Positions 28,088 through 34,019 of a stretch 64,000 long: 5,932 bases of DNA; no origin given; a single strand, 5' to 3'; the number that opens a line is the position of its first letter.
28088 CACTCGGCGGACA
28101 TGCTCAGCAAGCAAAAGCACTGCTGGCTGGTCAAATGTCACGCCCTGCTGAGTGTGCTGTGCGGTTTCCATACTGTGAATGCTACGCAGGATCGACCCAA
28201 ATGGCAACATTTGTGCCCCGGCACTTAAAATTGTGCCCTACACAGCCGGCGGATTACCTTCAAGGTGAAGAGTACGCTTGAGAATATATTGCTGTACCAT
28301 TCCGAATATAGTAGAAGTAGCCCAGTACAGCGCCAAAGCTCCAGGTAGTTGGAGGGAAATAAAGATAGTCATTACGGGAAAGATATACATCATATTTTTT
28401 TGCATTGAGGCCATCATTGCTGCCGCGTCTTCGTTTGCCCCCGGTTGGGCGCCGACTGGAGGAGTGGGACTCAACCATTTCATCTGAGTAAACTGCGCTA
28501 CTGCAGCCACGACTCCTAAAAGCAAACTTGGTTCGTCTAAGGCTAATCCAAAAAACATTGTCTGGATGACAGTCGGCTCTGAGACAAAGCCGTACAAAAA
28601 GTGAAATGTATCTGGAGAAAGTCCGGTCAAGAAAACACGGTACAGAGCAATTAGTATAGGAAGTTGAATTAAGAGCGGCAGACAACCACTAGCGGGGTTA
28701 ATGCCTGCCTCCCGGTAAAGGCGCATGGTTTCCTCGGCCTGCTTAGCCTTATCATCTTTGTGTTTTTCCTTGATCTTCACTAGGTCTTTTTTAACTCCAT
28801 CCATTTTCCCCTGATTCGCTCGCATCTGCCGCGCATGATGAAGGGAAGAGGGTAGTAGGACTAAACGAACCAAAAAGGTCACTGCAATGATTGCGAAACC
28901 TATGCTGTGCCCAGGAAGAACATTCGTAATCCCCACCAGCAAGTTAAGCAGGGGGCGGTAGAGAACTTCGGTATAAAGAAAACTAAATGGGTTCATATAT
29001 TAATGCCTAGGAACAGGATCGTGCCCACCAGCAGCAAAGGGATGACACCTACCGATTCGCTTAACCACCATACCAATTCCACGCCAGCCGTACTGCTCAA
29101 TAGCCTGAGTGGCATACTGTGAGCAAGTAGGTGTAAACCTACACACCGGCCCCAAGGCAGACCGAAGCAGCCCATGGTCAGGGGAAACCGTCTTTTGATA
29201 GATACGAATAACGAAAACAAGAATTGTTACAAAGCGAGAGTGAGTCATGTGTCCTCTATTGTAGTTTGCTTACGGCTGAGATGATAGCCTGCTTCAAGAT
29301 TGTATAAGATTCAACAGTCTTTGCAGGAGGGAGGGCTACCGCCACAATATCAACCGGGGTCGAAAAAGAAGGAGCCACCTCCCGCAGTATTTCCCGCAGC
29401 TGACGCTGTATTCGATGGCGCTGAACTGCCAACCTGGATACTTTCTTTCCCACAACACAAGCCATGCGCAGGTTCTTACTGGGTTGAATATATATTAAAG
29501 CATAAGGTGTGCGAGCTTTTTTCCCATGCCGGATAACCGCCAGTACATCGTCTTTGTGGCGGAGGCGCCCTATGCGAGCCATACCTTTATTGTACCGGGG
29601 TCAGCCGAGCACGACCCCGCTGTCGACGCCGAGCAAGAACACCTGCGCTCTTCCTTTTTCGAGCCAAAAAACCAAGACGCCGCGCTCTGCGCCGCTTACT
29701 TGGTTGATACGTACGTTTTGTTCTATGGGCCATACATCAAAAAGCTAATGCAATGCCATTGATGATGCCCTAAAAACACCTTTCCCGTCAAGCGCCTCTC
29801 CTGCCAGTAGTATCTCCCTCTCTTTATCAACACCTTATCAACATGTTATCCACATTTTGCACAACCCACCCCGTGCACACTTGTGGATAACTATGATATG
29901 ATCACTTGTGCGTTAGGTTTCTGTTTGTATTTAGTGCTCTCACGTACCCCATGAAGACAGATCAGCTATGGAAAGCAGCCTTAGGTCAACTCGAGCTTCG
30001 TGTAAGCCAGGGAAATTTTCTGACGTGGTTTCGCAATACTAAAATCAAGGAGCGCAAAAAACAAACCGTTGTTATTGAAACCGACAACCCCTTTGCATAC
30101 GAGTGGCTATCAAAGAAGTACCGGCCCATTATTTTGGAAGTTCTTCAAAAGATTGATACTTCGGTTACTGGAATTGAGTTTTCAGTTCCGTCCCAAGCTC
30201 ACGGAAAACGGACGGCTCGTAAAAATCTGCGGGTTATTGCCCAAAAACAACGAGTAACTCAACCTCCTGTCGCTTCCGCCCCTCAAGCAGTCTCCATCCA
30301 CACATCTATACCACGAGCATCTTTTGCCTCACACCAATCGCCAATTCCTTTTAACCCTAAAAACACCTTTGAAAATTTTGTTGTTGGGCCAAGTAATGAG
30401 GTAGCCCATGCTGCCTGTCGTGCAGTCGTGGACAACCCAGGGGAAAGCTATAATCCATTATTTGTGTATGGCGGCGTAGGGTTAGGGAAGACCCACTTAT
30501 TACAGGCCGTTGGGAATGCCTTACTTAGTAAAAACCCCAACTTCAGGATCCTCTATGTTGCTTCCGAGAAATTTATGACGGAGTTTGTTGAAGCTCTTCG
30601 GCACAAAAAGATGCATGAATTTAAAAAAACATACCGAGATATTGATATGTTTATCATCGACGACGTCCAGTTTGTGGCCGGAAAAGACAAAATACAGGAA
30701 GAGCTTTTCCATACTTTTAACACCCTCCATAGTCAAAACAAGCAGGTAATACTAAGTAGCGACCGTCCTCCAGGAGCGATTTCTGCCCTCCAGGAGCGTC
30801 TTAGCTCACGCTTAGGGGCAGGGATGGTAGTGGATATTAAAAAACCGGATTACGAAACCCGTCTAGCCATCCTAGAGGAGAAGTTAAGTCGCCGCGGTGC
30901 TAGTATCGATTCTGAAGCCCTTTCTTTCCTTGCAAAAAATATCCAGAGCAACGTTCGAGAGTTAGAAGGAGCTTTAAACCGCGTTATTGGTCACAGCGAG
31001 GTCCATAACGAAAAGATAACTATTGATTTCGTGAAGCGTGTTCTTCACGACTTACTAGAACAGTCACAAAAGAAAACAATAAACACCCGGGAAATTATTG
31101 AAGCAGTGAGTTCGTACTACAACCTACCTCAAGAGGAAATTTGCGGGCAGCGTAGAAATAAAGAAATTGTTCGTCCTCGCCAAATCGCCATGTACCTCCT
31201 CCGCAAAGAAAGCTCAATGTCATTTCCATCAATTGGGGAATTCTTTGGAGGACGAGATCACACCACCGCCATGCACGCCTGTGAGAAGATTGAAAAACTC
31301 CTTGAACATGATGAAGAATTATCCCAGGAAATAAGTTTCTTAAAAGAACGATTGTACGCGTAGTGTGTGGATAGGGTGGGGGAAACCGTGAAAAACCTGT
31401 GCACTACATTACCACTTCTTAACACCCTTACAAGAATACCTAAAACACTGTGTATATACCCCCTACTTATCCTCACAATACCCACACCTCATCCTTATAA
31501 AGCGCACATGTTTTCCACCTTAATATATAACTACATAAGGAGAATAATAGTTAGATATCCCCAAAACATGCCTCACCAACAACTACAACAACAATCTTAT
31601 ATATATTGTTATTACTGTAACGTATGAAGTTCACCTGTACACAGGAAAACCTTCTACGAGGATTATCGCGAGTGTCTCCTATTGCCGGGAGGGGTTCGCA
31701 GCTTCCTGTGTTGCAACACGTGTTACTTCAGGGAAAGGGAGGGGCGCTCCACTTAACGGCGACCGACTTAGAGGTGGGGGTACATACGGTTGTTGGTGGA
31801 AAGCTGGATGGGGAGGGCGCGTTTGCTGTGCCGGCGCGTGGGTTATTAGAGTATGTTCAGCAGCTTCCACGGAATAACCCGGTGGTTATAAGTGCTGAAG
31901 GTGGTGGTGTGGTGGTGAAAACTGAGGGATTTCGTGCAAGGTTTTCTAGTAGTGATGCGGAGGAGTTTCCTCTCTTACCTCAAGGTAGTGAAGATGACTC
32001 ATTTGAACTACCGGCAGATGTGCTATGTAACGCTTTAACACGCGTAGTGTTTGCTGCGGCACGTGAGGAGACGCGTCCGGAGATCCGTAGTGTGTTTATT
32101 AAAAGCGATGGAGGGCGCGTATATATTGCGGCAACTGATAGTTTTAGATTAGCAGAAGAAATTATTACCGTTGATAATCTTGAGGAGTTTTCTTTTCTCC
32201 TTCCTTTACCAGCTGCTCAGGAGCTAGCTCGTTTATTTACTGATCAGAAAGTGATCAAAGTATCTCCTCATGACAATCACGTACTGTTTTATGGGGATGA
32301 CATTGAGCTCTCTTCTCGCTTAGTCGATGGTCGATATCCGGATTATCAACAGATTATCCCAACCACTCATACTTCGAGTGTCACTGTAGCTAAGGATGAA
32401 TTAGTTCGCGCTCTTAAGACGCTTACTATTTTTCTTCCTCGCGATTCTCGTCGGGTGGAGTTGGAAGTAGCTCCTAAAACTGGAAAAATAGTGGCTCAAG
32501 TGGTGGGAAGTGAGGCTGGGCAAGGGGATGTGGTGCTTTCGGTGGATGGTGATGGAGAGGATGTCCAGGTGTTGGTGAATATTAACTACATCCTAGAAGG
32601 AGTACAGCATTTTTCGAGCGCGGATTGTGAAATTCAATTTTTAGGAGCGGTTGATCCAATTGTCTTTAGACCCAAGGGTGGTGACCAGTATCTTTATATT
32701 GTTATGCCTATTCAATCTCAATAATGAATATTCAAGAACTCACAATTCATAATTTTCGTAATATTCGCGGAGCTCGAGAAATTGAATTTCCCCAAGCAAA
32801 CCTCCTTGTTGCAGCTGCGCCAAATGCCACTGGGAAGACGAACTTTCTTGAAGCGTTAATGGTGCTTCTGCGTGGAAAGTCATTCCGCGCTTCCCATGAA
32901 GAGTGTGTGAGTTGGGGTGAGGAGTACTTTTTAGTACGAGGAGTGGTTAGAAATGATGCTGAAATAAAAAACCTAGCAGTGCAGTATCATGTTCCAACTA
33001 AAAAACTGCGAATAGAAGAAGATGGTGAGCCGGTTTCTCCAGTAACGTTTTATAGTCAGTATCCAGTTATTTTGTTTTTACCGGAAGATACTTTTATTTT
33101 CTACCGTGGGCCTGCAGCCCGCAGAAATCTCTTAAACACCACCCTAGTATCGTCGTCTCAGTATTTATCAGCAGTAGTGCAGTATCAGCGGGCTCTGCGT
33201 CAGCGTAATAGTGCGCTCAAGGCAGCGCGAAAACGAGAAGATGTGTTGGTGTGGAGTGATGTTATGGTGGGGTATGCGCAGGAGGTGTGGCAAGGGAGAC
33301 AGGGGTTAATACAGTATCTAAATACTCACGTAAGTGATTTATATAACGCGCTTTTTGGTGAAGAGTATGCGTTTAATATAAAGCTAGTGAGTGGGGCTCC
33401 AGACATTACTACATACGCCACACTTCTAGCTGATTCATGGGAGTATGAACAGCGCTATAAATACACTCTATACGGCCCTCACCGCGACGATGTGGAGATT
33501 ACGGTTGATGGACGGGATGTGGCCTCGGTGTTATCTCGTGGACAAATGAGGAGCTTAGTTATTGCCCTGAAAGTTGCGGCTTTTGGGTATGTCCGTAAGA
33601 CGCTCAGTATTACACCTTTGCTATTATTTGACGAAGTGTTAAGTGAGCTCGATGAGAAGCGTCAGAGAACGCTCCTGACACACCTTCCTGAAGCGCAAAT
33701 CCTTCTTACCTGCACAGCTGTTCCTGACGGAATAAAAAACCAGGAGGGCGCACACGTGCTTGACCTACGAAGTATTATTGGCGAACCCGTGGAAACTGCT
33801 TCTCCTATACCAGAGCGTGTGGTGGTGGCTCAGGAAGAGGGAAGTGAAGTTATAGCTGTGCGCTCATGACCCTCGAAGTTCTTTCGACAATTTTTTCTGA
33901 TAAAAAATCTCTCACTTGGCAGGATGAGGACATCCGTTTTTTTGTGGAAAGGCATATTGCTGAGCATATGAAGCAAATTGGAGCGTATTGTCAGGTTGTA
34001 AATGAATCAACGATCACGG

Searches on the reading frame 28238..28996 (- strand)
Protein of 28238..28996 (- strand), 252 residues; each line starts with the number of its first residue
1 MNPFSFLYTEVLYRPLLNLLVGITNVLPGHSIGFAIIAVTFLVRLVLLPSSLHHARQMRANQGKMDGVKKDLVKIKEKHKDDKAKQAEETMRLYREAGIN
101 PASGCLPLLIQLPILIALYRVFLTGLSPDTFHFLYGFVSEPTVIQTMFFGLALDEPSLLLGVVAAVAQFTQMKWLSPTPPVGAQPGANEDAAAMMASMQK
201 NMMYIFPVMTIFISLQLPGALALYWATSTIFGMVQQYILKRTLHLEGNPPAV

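Call 21: search_protein_families(library=pfam, proteins=[window:28238-28996:-], max_evalue=0.0001)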
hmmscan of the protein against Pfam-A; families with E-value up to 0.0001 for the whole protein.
window:28238-28996:- (252 aa): 1 family
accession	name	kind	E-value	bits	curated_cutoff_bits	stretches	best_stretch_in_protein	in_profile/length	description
PF02096.25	60KD_IMP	-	2.5e-45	154.8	35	1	33-241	2-163/163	60Kd inner membrane protein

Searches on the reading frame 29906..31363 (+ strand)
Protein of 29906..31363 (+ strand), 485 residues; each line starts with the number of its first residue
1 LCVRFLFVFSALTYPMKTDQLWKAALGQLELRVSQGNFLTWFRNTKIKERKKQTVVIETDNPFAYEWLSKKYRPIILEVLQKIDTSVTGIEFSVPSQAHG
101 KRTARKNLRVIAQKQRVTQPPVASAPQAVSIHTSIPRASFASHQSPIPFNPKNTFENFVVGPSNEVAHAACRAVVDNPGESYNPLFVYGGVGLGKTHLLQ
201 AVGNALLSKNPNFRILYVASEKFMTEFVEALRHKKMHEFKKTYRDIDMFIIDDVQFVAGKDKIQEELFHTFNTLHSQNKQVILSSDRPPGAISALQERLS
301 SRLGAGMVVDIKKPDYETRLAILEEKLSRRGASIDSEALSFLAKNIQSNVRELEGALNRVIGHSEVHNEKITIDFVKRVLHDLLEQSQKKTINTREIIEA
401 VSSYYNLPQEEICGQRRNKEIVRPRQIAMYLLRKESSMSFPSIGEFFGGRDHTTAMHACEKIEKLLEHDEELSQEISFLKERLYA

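Call 22: search_protein_families(library=pfam, proteins=[window:29906-31363:+], max_evalue=0.0001)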
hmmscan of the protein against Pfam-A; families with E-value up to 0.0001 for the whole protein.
window:29906-31363:+ (485 aa): 7 families
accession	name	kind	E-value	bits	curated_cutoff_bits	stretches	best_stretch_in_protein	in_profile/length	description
PF00308.24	Bac_DnaA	-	4.8e-70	235.3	23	1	150-310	2-162/162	Bacterial DnaA ATPAse domain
PF08299.17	Bac_DnaA_C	-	6.5e-29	100.2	31.5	1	396-462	3-69/69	Bacterial dnaA protein helix-turn-helix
PF11638.13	DnaA_N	-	6.5e-12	45.4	24.6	1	20-81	2-64/65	DnaA N-terminal domain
PF01695.23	IstB_IS21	-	6.1e-06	26.3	24.1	1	185-288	95-195/238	IstB-like ATP binding protein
PF22688.2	Hda_lid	-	1.6e-05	25.2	27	1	318-380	3-65/65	Hda, lid domain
PF00004.35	AAA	-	2.5e-05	25.2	21.2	1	186-303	2-127/131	ATPase family associated with various cellular activities (AAA)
PF13401.12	AAA_22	-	3.1e-05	24.7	27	0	184-283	7-120/130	AAA domain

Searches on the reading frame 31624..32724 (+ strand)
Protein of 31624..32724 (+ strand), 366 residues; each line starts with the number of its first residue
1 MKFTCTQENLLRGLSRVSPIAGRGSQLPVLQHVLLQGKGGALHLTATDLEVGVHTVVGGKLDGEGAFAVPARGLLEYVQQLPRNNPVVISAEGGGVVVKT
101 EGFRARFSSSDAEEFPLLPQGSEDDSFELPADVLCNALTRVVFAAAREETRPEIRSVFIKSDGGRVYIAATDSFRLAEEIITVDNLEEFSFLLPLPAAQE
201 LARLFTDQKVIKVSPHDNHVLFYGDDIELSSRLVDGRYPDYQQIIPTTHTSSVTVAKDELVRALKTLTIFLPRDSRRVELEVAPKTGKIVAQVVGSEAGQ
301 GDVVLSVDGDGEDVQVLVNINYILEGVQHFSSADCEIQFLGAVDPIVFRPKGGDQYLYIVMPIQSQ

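Call 22: search_protein_families(library=pfam, proteins=[window:31624-32724:+], max_evalue=0.0001)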
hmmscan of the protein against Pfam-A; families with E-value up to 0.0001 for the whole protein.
window:31624-32724:+ (366 aa): 3 families
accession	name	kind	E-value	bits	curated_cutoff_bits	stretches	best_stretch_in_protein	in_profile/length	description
PF02767.21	DNA_pol3_beta_2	-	5.3e-22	78.7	27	1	128-240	1-116/116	DNA polymerase III beta subunit, central domain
PF00712.24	DNA_pol3_beta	-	8.4e-22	78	24.4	1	1-119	1-120/120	DNA polymerase III beta subunit, N-terminal domain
PF02768.20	DNA_pol3_beta_3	-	2e-14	53.8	27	1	243-363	2-120/121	DNA polymerase III beta subunit, C-terminal domain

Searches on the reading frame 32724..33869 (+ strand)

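Call 22: search_protein_families(library=pfam, proteins=[window:32724-33869:+], max_evalue=0.0001)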
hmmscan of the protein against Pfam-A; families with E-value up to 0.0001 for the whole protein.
window:32724-33869:+ (381 aa): 3 families
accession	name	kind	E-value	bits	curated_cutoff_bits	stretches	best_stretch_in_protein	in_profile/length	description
PF02463.25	SMC_N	-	2.1e-11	44.1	40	1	3-324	2-186/220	RecF/RecN/SMC N terminal domain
PF13476.12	AAA_23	-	1.8e-06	29.2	27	1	5-84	1-68/201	AAA domain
PF13175.12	AAA_15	-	4.6e-06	26.9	32.1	1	1-69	1-55/374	AAA ATPase domain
